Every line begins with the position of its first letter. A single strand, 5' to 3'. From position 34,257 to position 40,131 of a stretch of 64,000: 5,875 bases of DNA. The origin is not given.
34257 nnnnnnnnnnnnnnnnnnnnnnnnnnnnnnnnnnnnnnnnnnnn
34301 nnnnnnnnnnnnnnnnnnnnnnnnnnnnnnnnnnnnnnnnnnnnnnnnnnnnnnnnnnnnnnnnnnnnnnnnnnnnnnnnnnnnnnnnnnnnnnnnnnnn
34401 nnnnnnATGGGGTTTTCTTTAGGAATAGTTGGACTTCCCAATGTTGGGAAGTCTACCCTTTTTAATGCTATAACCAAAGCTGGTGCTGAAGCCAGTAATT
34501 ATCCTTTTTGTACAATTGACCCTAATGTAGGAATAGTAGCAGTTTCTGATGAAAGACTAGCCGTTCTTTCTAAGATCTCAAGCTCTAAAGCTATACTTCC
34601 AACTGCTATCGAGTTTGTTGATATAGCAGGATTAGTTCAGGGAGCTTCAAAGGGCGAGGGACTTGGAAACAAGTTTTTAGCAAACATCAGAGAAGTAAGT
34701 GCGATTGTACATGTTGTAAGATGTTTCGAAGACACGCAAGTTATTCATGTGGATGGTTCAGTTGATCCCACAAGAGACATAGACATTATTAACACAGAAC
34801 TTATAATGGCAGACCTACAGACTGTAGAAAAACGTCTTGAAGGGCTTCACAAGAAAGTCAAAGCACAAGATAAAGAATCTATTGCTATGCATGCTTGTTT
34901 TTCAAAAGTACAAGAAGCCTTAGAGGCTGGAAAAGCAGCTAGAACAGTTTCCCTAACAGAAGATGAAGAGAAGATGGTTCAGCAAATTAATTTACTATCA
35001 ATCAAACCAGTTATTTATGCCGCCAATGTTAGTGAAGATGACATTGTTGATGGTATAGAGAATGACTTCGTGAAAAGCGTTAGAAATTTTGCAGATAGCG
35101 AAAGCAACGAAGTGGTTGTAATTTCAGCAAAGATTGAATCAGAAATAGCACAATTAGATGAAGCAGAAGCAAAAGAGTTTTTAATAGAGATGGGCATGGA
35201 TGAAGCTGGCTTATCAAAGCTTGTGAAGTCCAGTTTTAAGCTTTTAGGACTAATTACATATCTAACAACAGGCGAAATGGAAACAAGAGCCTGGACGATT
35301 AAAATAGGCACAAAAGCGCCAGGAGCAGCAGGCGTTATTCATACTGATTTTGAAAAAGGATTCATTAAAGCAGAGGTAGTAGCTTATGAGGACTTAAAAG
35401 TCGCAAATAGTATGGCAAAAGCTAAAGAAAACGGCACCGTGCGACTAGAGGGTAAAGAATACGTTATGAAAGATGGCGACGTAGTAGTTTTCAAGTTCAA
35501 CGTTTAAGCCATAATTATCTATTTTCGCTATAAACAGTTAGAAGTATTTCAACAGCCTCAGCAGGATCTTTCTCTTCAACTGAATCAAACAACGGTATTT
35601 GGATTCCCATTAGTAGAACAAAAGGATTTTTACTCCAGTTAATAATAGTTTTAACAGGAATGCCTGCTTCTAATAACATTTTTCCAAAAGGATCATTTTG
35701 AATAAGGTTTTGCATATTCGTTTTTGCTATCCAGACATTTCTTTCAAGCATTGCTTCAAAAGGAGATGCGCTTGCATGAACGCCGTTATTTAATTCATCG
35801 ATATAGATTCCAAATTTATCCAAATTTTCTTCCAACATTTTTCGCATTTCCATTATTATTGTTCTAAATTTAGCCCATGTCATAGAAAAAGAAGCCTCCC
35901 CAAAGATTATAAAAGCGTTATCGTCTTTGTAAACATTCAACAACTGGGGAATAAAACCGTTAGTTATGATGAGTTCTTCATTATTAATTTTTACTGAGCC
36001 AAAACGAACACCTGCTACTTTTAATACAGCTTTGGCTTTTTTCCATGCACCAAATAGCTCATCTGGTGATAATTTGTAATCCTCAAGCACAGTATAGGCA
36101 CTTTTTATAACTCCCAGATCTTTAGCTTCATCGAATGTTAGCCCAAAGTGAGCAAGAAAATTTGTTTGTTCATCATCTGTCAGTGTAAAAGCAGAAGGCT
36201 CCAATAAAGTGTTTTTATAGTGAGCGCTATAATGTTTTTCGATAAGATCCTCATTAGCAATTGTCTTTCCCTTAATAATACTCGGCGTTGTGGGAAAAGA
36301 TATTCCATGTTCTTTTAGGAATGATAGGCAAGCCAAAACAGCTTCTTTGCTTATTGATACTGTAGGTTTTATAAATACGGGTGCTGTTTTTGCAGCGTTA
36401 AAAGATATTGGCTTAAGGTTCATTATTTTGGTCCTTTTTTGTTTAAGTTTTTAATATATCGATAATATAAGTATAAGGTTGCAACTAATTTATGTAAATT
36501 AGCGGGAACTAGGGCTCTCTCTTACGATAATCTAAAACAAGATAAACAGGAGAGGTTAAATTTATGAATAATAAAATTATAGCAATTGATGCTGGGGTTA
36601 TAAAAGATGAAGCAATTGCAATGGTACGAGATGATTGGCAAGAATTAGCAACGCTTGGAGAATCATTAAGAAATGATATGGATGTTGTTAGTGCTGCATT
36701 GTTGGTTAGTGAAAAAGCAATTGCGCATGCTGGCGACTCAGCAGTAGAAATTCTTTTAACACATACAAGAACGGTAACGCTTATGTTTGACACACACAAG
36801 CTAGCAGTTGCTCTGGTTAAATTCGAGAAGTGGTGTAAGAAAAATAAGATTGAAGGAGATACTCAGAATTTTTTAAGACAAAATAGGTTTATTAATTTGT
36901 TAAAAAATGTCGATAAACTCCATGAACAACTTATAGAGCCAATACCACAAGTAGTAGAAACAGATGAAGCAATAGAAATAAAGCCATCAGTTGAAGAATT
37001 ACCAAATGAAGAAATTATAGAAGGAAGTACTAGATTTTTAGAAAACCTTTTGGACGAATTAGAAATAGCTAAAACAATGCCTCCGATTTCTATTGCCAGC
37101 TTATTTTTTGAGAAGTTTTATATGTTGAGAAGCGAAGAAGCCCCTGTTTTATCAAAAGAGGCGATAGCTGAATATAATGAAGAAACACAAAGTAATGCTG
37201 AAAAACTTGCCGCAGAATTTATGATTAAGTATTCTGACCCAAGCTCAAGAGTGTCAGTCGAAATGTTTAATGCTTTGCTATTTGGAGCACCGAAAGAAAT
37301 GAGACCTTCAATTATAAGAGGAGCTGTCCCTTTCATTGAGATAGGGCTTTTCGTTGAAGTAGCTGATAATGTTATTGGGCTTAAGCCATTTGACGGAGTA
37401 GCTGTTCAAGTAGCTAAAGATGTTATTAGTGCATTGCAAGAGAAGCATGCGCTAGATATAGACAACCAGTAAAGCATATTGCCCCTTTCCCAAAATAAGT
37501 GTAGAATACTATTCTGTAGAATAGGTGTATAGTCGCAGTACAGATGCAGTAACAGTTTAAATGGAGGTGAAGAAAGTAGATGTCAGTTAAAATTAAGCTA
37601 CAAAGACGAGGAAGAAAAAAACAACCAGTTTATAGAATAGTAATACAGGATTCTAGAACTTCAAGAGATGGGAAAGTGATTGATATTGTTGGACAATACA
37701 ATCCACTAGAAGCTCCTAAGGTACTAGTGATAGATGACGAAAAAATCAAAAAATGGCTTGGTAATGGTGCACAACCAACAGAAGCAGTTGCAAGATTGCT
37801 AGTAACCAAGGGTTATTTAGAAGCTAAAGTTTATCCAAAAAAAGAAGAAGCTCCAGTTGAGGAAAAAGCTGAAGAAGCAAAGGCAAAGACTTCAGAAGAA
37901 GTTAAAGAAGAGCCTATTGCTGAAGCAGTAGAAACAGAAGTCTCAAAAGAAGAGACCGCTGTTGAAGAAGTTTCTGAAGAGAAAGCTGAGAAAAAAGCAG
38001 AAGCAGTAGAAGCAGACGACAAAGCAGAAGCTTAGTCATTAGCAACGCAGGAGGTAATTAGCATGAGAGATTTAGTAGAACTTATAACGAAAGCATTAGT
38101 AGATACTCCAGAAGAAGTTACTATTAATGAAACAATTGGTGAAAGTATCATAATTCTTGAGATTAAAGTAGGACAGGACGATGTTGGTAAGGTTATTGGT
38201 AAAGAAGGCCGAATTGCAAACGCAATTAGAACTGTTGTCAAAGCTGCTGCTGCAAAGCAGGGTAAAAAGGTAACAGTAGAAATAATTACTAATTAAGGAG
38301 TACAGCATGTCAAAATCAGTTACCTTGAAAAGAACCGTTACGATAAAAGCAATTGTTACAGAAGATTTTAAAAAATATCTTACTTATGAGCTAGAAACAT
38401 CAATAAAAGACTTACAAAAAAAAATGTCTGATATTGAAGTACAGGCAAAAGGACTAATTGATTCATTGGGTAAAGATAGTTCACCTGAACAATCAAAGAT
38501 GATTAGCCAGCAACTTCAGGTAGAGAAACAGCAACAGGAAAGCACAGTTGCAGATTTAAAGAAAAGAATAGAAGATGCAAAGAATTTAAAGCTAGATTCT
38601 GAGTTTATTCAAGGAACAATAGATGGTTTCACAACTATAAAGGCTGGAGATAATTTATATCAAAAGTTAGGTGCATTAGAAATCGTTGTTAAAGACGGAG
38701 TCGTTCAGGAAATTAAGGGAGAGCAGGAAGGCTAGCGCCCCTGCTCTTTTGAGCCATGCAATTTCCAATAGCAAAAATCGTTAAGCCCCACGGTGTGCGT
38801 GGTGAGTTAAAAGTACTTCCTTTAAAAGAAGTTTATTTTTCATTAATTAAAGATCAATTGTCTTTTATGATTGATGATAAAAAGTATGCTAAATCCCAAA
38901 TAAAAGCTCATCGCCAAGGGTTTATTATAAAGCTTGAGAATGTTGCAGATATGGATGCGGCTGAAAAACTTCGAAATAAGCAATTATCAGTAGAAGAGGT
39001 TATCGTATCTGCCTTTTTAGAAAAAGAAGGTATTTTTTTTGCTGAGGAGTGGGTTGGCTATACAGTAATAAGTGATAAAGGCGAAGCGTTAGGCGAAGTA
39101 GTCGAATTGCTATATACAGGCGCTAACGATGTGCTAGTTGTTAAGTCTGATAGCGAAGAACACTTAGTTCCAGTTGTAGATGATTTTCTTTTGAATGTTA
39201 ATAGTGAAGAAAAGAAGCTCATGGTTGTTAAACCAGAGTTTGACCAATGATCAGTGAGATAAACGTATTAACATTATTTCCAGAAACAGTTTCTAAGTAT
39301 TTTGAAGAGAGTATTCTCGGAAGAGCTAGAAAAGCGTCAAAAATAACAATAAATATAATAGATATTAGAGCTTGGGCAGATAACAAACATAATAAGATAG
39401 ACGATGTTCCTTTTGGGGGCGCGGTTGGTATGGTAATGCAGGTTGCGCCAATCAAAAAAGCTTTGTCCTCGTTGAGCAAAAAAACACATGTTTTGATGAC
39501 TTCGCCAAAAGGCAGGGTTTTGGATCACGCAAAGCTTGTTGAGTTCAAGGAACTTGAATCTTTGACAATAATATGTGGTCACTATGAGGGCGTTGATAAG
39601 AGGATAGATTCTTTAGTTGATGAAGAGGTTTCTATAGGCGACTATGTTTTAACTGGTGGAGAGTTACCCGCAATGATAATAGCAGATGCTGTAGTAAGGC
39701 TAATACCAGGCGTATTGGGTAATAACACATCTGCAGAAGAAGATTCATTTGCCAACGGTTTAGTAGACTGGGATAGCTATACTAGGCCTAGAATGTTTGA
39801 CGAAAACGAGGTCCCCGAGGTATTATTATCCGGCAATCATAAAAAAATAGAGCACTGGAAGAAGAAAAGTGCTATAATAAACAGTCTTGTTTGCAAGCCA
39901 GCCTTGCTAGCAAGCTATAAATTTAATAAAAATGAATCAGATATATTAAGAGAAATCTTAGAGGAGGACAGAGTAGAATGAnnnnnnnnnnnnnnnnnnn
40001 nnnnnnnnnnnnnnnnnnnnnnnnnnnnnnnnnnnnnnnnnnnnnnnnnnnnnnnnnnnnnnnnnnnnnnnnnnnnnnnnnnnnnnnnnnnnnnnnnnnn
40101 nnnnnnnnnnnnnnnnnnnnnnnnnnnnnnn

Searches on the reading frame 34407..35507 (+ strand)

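Call 39: search_protein_families(library=pfam, proteins=[window:34407-35507:+], max_evalue=0.00001)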
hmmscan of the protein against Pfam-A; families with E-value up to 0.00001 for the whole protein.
window:34407-35507:+ (366 aa): 3 families
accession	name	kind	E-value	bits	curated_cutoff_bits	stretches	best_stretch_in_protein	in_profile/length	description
PF06071.19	YchF-GTPase_C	-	2.5e-37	127.3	27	1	282-365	1-84/84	Protein of unknown function (DUF933)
PF01926.29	MMR_HSR1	-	2.9e-23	82.6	21.9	1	5-109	2-86/113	50S ribosome-binding GTPase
PF02421.24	FeoB_N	-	5.7e-09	36.1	27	1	6-53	4-51/156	Ferrous iron transport protein B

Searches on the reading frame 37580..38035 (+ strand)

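Call 39: search_protein_families(library=pfam, proteins=[window:37580-38035:+], max_evalue=0.00001)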
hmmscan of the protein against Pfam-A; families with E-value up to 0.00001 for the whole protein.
window:37580-38035:+ (151 aa): 1 family
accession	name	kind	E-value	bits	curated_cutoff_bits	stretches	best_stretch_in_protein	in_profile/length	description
PF00886.24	Ribosomal_S16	-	2e-23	82.6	27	1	9-67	1-62/62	Ribosomal protein S16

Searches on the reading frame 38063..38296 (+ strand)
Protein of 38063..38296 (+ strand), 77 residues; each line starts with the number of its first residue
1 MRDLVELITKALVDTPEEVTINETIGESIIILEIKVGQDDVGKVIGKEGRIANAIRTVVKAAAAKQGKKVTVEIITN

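Call 39: search_protein_families(library=pfam, proteins=[window:38063-38296:+], max_evalue=0.00001)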
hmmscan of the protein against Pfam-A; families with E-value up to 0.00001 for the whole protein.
window:38063-38296:+ (77 aa): 1 family
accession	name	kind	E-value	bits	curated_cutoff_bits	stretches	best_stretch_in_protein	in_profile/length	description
PF13083.13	KH_KhpA-B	-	1.3e-23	83.1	32.1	1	2-74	1-73/73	KhpA/KhpB, KH domain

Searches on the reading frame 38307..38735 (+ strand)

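Call 39: search_protein_families(library=pfam, proteins=[window:38307-38735:+], max_evalue=0.00001)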
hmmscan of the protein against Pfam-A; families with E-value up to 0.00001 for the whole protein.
window:38307-38735:+ (142 aa): 1 family
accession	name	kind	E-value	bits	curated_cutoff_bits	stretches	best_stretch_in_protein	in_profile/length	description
PF11068.13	YlqD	-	6.8e-29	101.3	27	1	6-137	2-131/131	YlqD protein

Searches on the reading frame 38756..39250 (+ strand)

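Call 39: search_protein_families(library=pfam, proteins=[window:38756-39250:+], max_evalue=0.00001)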
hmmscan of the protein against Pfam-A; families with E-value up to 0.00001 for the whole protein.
window:38756-39250:+ (164 aa): 3 families
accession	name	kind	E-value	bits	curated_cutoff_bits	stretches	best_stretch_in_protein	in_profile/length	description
PF01782.24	RimM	-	7.7e-16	58.6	23.5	1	5-81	2-82/84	RimM N-terminal domain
PF24986.1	PRC_RimM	-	1.8e-13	50.3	27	1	98-161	3-67/69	RimM PRC barrel domain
PF05239.21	PRC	-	7.9e-09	35.8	21.2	1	92-161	2-75/78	PRC-barrel domain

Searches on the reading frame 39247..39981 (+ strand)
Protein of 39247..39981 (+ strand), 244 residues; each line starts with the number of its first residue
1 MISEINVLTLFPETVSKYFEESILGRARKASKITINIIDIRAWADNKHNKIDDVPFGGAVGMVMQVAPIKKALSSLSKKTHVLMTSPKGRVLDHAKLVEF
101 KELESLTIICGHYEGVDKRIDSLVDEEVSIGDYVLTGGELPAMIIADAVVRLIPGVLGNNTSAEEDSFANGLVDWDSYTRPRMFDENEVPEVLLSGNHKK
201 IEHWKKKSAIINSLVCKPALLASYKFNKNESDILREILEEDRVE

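Call 39: search_protein_families(library=pfam, proteins=[window:39247-39981:+], max_evalue=0.00001)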
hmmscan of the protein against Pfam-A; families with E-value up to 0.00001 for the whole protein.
window:39247-39981:+ (244 aa): 1 family
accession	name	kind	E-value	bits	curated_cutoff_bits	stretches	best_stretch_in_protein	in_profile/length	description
PF01746.26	tRNA_m1G_MT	-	3.7e-53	180.6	27.3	1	25-210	2-187/195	tRNA (Guanine-1)-methyltransferase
